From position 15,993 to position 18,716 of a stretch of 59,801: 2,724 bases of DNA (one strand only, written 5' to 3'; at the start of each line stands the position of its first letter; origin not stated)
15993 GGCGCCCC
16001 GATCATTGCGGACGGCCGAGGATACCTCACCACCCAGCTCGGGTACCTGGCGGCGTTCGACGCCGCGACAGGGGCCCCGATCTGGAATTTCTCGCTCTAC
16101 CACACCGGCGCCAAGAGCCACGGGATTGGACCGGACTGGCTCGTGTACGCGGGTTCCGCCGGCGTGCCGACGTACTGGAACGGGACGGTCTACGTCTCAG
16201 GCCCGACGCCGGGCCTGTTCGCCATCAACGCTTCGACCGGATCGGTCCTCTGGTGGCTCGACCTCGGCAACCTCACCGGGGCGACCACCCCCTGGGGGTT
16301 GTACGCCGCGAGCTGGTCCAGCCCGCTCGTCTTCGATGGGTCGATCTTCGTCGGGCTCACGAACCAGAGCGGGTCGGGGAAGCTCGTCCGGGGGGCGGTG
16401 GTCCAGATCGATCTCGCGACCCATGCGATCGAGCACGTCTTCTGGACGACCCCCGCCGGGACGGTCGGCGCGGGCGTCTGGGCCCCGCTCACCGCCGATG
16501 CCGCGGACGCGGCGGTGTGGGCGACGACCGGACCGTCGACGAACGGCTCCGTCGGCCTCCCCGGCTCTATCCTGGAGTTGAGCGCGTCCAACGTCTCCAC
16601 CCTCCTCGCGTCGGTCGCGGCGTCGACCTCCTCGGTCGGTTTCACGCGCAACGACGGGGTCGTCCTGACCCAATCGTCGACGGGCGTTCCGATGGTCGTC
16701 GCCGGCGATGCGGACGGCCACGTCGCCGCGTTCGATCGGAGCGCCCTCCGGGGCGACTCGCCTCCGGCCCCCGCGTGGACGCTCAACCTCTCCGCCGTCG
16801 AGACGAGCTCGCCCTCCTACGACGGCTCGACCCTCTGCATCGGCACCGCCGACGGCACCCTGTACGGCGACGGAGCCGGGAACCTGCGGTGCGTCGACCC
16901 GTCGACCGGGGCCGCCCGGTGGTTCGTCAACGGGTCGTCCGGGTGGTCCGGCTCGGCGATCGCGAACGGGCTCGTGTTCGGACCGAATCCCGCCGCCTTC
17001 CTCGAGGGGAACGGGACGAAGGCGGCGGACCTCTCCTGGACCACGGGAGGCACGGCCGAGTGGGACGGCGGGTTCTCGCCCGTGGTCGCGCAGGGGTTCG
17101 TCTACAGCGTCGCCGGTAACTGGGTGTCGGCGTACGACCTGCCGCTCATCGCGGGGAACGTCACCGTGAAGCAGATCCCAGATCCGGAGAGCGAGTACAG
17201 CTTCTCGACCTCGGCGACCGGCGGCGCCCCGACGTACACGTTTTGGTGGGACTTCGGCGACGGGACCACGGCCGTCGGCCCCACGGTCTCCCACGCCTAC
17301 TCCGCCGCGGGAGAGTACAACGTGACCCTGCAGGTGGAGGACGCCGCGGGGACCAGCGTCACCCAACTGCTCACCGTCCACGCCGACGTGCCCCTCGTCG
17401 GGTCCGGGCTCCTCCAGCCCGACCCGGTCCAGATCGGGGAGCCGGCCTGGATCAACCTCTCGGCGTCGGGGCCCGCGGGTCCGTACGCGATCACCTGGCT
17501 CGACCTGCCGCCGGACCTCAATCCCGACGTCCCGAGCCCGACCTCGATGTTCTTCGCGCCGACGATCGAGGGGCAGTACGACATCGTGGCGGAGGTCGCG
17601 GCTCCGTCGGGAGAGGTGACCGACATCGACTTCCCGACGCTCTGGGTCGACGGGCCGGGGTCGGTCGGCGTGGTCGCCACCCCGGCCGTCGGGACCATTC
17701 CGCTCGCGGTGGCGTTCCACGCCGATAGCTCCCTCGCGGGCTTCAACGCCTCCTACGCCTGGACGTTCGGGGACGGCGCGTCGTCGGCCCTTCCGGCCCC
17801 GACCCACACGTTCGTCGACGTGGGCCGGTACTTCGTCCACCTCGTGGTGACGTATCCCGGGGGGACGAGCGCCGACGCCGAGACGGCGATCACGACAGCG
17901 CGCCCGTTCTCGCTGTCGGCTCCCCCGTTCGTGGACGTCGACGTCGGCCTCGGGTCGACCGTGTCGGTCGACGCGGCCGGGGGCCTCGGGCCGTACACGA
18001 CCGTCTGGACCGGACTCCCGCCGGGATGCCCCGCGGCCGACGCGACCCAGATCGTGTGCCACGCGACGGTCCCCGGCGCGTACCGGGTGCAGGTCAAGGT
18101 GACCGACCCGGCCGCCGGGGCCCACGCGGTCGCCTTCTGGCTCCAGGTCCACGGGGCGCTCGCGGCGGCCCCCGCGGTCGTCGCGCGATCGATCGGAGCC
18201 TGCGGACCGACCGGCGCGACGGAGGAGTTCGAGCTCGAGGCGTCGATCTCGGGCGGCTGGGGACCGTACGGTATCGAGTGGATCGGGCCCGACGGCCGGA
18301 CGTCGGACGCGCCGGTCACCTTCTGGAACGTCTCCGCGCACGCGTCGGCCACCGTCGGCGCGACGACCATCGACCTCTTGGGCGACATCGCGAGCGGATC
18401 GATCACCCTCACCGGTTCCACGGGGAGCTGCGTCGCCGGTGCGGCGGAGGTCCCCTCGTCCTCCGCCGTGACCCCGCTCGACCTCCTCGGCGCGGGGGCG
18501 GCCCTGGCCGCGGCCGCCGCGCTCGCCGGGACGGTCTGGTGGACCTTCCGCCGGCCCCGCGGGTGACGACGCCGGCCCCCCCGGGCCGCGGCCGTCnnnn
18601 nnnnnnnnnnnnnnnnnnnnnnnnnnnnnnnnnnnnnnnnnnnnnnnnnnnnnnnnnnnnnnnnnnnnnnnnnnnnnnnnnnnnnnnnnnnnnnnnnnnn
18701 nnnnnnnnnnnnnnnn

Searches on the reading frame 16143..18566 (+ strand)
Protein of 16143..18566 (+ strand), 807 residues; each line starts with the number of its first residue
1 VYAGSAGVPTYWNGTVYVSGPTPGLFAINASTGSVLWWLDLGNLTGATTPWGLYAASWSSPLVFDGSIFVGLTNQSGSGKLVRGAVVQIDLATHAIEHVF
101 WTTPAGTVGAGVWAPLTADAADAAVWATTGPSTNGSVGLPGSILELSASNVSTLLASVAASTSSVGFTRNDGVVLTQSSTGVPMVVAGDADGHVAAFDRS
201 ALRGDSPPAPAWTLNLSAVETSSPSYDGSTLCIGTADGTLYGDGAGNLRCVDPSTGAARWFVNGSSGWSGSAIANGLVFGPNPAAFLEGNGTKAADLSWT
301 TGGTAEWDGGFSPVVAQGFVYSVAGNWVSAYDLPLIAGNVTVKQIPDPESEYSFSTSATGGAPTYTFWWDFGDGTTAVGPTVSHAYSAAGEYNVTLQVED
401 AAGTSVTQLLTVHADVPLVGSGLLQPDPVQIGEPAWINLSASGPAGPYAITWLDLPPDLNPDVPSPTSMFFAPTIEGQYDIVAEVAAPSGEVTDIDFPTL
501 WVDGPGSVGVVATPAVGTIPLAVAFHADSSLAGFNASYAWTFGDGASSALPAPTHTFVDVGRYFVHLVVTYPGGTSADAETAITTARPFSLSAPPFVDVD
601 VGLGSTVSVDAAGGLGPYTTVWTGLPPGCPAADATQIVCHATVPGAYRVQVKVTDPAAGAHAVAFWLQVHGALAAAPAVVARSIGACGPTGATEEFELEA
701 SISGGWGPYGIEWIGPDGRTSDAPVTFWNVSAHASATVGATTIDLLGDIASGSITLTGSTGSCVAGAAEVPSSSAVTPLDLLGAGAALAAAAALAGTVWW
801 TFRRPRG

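Call 76: search_protein_families(library=pfam, proteins=[window:16143-18566:+], max_evalue=0.00001)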
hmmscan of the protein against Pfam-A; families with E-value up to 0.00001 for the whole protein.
window:16143-18566:+ (807 aa): 3 families
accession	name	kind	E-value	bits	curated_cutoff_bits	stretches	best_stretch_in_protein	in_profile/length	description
PF18911.6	PKD_4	-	2.8e-28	98.3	27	2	351-410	21-81/85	PKD domain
PF00801.26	PKD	-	9.9e-24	83.6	23.5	2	350-409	15-76/80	PKD domain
PF13360.13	PQQ_2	-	2.5e-06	27.7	27.6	0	5-70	26-78/233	Outer membrane protein assembly factor BamB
